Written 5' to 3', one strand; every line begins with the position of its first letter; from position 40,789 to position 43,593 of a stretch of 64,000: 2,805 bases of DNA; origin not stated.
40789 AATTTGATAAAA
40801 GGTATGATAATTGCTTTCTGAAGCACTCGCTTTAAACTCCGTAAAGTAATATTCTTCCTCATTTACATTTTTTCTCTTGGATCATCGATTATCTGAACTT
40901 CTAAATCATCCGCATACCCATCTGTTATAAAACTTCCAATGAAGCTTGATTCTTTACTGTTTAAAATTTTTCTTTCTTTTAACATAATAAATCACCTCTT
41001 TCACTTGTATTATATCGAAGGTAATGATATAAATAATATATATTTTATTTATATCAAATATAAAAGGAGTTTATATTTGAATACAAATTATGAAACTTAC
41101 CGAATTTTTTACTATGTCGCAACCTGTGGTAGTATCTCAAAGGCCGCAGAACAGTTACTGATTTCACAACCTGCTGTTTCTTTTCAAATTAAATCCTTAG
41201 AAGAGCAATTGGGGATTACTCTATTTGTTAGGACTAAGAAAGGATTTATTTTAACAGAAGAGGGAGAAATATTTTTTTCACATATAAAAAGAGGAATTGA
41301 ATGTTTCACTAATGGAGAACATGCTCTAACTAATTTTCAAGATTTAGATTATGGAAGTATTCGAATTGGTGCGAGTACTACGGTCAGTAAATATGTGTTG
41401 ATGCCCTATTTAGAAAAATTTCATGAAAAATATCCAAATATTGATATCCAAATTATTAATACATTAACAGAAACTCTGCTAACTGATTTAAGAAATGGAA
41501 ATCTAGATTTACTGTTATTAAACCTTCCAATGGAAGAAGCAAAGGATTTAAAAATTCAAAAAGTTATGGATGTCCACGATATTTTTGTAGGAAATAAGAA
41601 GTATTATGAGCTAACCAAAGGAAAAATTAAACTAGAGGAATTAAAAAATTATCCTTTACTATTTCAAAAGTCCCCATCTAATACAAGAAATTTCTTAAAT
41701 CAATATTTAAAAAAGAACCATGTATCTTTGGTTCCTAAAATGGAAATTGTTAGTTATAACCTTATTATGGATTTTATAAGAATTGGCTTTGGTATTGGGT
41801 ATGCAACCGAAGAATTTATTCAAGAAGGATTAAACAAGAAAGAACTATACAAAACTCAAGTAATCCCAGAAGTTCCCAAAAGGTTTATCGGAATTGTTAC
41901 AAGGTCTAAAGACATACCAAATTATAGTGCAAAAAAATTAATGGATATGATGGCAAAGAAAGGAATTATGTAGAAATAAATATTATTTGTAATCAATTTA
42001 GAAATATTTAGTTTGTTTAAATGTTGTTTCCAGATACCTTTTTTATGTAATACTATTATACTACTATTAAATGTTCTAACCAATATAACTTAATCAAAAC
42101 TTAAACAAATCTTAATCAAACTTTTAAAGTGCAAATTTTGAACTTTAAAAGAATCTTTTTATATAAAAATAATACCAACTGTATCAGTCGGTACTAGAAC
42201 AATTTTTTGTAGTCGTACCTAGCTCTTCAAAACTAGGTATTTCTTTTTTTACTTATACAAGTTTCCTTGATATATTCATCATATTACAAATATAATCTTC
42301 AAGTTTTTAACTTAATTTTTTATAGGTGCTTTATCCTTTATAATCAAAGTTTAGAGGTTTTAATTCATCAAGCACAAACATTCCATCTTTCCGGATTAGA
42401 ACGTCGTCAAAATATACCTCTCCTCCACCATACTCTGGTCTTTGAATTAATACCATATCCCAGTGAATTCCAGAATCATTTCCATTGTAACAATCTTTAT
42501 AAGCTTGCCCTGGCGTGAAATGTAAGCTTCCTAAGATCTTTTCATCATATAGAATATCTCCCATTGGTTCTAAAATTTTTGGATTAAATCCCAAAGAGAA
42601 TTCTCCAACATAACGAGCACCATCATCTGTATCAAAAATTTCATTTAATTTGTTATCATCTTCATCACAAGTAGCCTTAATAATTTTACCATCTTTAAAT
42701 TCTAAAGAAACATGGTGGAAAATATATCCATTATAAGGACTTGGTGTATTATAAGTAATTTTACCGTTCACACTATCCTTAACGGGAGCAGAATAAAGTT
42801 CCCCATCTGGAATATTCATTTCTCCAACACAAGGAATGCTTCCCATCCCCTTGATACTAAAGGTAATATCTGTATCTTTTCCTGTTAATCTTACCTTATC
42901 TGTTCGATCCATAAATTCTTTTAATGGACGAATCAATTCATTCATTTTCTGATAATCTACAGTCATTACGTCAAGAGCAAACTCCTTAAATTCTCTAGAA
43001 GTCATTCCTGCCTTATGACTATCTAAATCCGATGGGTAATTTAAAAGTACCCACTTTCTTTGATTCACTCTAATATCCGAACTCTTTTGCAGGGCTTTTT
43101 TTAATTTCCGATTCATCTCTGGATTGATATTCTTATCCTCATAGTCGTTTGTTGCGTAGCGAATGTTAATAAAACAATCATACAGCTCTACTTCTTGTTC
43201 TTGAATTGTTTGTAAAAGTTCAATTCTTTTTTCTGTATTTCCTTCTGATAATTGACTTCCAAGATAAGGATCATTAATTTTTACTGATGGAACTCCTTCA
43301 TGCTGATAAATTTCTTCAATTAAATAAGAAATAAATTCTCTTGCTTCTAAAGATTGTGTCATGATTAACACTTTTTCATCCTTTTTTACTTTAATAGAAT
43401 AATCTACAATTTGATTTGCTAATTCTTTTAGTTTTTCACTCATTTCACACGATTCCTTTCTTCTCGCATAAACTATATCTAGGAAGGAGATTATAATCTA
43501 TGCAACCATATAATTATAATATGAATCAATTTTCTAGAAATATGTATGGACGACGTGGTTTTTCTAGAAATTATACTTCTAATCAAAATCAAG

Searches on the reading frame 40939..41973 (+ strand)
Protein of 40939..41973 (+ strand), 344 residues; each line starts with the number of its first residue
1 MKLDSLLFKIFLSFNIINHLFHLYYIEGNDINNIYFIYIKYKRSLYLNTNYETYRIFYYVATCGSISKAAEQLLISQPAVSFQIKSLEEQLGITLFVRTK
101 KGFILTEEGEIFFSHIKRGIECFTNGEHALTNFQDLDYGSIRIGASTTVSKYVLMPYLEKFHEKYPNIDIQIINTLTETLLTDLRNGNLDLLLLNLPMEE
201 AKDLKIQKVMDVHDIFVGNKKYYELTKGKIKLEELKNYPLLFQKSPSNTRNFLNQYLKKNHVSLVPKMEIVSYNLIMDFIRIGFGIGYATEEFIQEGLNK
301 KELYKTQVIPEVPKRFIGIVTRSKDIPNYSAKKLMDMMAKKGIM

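Call 5: search_protein_families(library=pfam, proteins=[window:40939-41973:+], max_evalue=0.01)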
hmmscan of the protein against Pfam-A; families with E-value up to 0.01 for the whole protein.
window:40939-41973:+ (344 aa): 3 families
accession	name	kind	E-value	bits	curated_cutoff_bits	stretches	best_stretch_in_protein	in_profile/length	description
PF03466.25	LysR_substrate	-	2.2e-29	102.8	28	1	139-339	6-205/209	LysR substrate binding domain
PF00126.33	HTH_1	-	2.4e-21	75.9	26.6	1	54-110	4-60/60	Bacterial regulatory helix-turn-helix protein, lysR family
PF12849.12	PBP_like_2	-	1.5e-05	25.4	27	1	137-206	8-78/267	PBP superfamily domain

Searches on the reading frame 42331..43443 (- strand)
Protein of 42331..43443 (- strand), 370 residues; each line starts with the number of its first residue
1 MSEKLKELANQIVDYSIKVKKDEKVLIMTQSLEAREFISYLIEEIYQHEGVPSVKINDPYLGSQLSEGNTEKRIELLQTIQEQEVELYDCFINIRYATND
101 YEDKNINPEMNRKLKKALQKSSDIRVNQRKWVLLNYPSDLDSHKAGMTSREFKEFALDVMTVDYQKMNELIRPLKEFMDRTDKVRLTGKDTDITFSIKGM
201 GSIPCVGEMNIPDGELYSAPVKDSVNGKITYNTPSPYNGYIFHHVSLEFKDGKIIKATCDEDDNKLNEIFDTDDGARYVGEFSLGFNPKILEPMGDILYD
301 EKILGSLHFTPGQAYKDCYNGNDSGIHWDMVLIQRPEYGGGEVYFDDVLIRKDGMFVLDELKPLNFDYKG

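Call 5: search_protein_families(library=pfam, proteins=[window:42331-43443:-], max_evalue=0.01)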
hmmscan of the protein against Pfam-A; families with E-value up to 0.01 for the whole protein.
window:42331-43443:- (370 aa): 1 family
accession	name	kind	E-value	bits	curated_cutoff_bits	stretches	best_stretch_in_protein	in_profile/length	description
PF02073.20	Peptidase_M29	-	2e-46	159.1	27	1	2-332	2-382/406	Thermophilic metalloprotease (M29)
